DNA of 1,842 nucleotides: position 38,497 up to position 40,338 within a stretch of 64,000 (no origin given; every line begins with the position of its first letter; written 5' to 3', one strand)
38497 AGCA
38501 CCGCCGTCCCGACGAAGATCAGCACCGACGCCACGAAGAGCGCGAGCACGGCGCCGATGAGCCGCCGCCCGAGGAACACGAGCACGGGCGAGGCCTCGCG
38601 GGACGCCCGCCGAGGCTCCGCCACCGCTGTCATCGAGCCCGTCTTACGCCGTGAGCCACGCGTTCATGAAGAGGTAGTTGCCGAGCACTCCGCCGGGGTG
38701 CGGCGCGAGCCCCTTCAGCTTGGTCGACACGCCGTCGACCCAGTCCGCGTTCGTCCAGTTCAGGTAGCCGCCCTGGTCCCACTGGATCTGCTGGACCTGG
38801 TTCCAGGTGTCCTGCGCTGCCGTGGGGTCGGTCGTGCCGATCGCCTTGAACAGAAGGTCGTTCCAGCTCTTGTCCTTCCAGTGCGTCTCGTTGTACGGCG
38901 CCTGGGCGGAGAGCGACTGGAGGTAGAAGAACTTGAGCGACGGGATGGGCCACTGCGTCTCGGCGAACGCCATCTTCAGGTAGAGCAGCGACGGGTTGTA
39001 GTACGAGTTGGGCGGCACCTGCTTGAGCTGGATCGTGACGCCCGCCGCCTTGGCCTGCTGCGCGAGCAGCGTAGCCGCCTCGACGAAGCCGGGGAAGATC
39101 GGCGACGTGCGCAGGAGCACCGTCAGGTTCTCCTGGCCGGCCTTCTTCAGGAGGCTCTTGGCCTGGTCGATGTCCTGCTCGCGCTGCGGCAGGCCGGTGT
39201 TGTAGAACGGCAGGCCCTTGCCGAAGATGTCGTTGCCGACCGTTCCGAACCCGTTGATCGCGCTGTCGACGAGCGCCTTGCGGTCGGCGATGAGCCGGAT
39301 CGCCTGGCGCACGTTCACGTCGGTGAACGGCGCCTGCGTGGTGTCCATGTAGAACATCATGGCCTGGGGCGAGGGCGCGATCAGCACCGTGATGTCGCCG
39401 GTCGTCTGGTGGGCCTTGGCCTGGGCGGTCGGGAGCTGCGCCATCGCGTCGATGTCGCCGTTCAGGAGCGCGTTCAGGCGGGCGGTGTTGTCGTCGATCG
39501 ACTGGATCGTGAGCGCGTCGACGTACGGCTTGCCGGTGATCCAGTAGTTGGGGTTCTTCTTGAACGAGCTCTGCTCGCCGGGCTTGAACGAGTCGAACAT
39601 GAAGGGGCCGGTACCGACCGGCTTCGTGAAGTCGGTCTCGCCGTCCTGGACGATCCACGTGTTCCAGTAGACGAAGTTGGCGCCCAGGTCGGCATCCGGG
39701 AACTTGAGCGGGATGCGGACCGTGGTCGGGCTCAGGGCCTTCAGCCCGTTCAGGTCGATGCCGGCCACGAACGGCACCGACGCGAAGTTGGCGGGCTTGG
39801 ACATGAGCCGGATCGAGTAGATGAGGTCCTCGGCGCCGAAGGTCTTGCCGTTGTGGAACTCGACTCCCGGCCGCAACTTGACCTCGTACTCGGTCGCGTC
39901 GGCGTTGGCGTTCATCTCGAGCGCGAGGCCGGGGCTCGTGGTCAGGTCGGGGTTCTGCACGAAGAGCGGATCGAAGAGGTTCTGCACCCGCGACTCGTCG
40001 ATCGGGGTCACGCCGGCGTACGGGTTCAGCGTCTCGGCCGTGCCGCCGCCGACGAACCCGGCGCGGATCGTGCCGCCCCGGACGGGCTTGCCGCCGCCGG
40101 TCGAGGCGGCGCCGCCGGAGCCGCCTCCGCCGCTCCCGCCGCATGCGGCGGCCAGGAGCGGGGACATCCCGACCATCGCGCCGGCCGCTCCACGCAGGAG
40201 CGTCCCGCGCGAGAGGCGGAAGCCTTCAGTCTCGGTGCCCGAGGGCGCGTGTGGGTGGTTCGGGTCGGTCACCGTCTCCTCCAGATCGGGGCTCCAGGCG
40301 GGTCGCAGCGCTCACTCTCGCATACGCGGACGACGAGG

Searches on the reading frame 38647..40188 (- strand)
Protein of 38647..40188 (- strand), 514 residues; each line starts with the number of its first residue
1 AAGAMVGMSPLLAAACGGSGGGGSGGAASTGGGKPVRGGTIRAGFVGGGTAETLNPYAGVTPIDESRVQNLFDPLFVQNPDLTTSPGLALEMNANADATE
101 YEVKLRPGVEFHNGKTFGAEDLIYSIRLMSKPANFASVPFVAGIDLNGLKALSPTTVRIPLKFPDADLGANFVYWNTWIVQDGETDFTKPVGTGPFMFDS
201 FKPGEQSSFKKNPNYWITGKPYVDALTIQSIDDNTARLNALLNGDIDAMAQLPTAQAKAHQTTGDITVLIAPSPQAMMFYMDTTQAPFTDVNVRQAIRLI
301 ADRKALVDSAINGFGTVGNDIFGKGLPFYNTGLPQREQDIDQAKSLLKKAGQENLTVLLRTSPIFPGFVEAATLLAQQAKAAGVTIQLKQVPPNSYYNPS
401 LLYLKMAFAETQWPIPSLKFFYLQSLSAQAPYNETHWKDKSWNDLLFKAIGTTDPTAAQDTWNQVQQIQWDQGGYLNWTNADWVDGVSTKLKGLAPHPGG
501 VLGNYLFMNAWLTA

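Call 27: search_protein_families(library=pfam, proteins=[window:38647-40188:-], max_evalue=0.001)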
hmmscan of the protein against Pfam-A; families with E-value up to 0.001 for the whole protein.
window:38647-40188:- (514 aa): 1 family
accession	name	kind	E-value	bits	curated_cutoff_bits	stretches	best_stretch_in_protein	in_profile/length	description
PF00496.27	SBP_bac_5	-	1.2e-76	258.7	32.4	1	85-413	3-346/368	Bacterial extracellular solute-binding proteins, family 5 Middle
